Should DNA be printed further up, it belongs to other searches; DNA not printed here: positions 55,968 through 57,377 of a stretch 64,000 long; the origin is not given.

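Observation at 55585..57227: Two-gene module: XRE-HTH + ImmA/IrrE protease + UPF0175-like tail, translationally coupled to a DUF3368 PIN nuclease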

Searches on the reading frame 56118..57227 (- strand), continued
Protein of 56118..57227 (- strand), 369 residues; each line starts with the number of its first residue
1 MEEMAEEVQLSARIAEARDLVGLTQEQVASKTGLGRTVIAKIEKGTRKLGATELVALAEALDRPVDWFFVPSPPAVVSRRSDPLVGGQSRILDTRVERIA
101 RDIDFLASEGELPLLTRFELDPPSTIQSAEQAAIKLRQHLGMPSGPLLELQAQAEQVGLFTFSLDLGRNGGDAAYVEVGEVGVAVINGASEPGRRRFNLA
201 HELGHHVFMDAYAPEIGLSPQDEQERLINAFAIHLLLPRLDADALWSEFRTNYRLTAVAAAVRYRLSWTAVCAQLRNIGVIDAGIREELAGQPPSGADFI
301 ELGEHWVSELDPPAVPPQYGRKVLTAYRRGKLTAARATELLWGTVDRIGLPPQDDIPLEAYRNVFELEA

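Call 24: fold_search(model_id=the predicted structure, library=pdb)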
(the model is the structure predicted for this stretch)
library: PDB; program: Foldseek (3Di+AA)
matches with E <= 10: 528; with E <= 0.001: 3
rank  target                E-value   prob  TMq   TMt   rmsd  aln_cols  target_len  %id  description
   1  3dti                  3.5e-04  1.00  0.32  0.46   4.9       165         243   25  Crystal structure of the IRRE protein, a central regulator of DNA damage repair in deinococcaceae (released 2009-02-10)
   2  8sln_A                4.7e-04  1.00  0.32  0.48   4.7       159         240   23  Crystal structure of Deinococcus geothermalis PprI complexed with ssDNA (released 2024-03-13)
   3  3dte                  8.4e-04  1.00  0.32  0.45   4.8       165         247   25  Crystal structure of the IRRE protein, a central regulator of DNA damage repair in deinococcaceae (released 2009-02-10)
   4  1y7y_B                1.1e-03  1.00  0.17  0.94   0.9        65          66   34  High-resolution crystal structure of the restriction-modification controller protein C.AhdI from Aeromonas hydrophila (released 2005-02-22)
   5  5fd4_A                1.6e-03  0.93  0.16  0.18  23.2       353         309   11  Crystal Structure of ComR from Streptococcus suis (released 2016-11-02)
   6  6jq1_B                2.8e-03  1.00  0.16  0.44  14.1       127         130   21  Crystal Structure of DdrO from Deinococcus geothermalis (released 2019-08-28)
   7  1y7y_A                3.0e-03  1.00  0.18  0.93   1.2        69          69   32  High-resolution crystal structure of the restriction-modification controller protein C.AhdI from Aeromonas hydrophila (released 2005-02-22)
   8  2b5a_B                3.0e-03  1.00  0.17  0.81   1.4        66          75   29  C.BclI, Control Element of the BclI Restriction-Modification System (released 2006-01-03)
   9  6cyy_A                3.6e-03  1.00  0.29  0.32  12.7       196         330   16  Mycobacterium tuberculosis transcriptional regulator (released 2019-04-17)
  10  8slm                  4.0e-03  1.00  0.30  0.43   4.7       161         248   24  Crystal structure of Deinococcus geothermalis PprI (released 2024-03-13)
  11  2b5a_A                4.4e-03  1.00  0.18  0.83   1.2        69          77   29  C.BclI, Control Element of the BclI Restriction-Modification System (released 2006-01-03)
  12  2b5a_C                4.4e-03  1.00  0.18  0.83   1.3        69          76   29  C.BclI, Control Element of the BclI Restriction-Modification System (released 2006-01-03)
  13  6cz6_D                5.0e-03  1.00  0.31  0.34  12.6       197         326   17  Mycobacterium tuberculosis transcriptional regulator (released 2019-04-17)
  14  6cz6_C                5.3e-03  1.00  0.31  0.35  12.4       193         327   18  Mycobacterium tuberculosis transcriptional regulator (released 2019-04-17)
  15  3u3w_A                5.6e-03  0.95  0.16  0.21  21.1       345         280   11  Crystal Structure of Bacillus thuringiensis PlcR in complex with the peptide PapR7 and DNA (released 2013-01-09)
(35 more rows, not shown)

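Call 82: search_protein_families(library=phrogs, proteins=[window:56118-57227:-], max_evalue=0.01)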
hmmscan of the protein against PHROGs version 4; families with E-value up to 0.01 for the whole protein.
window:56118-57227:- (369 aa): 18 families
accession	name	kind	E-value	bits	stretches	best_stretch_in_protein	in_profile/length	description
phrog_2439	-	transcription regulation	3.2e-32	112.8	1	11-282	9-284/367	transcriptional regulator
phrog_8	-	transcription regulation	7.9e-11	43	1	1-69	68-136/346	transcriptional regulator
phrog_2328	-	transcription regulation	4.3e-10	40.5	1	6-69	12-75/128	transcriptional repressor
phrog_5823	-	transcription regulation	3.6e-09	37.3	1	6-65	3-63/404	transcriptional regulator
phrog_4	-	transcription regulation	5.8e-09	36.4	1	8-69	135-192/400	transcriptional repressor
phrog_87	-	other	1e-07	32.9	1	151-252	46-143/227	metallo-protease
phrog_2967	-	transcription regulation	2.3e-07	31.6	1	1-74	2-75/225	transcriptional regulator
phrog_3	-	transcription regulation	2.8e-07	31.6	1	4-74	83-151/430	transcriptional repressor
phrog_1373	-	transcription regulation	3.2e-07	31.5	1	2-70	56-124/166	transcriptional regulator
phrog_7241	-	transcription regulation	0.00018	22.6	1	15-66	67-118/122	transcriptional regulator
phrog_3949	-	transcription regulation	0.00019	22.5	1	10-69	17-73/161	transcriptional repressor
phrog_4583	-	transcription regulation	0.0003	21.7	1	9-66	10-67/81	transcriptional repressor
phrog_2339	-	DNA, RNA and nucleotide metabolism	0.00069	20.6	1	4-65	20-82/98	HTH DNA binding protein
phrog_6288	-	unknown function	0.0014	19.3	1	6-53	25-72/322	-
phrog_1124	-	transcription regulation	0.003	18.2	1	6-62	5-60/177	transcriptional regulator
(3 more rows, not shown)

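Call 83: fold_search(model_id=the predicted structure, library=viral)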
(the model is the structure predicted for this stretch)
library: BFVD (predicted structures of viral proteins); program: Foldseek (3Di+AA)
matches with E <= 10: 1180; with E <= 0.001: 4
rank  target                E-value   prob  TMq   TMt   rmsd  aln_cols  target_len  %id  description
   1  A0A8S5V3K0            1.2e-04  1.00  0.28  0.67   4.4       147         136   24  IrrE protein [Myoviridae sp. ctk6V34]
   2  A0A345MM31            1.6e-04  1.00  0.35  0.69   3.4       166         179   14  (no name in the UniProt tables at hand)
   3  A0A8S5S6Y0            1.7e-04  1.00  0.33  0.53   8.6       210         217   13  IrrE protein [Siphoviridae sp. ctAFE3]
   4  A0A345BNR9            9.9e-04  1.00  0.34  0.59  11.0       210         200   15  (no name in the UniProt tables at hand)
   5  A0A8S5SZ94            1.1e-03  0.98  0.17  0.24  20.7       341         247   13  Repressor protein CI [Siphoviridae sp. ctPyh10]
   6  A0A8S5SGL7            1.3e-03  0.92  0.16  0.18  20.2       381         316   13  Repressor protein CI [Siphoviridae sp. ctzyE57]
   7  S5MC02                1.4e-03  0.89  0.16  0.14  24.0       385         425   14  (no name in the UniProt tables at hand)
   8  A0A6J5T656            1.9e-03  1.00  0.17  0.81   0.8        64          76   31  Couple_hipB, transcriptional regulator, y4mF family [uncultured Caudovirales phage]
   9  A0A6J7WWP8            2.0e-03  1.00  0.20  0.31  12.3       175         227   16  TtrR Response regulator [uncultured Caudovirales phage]
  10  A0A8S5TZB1            2.2e-03  1.00  0.23  0.57   5.4       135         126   21  IrrE protein [Siphoviridae sp. ctxyw6]
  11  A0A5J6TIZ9            2.4e-03  1.00  0.18  0.45  18.6       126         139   23  (no name in the UniProt tables at hand)
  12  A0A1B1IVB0            2.5e-03  1.00  0.17  0.78   1.3        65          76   22  (no name in the UniProt tables at hand)
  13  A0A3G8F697            2.7e-03  1.00  0.18  0.58   1.2        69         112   29  (no name in the UniProt tables at hand)
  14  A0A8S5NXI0            3.0e-03  0.95  0.15  0.21  16.9       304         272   14  Repressor protein [Siphoviridae sp. ctckI12]
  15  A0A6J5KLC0            3.2e-03  1.00  0.18  0.84   1.1        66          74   27  COG1476 Predicted transcriptional regulators [uncultured Caudovirales phage]
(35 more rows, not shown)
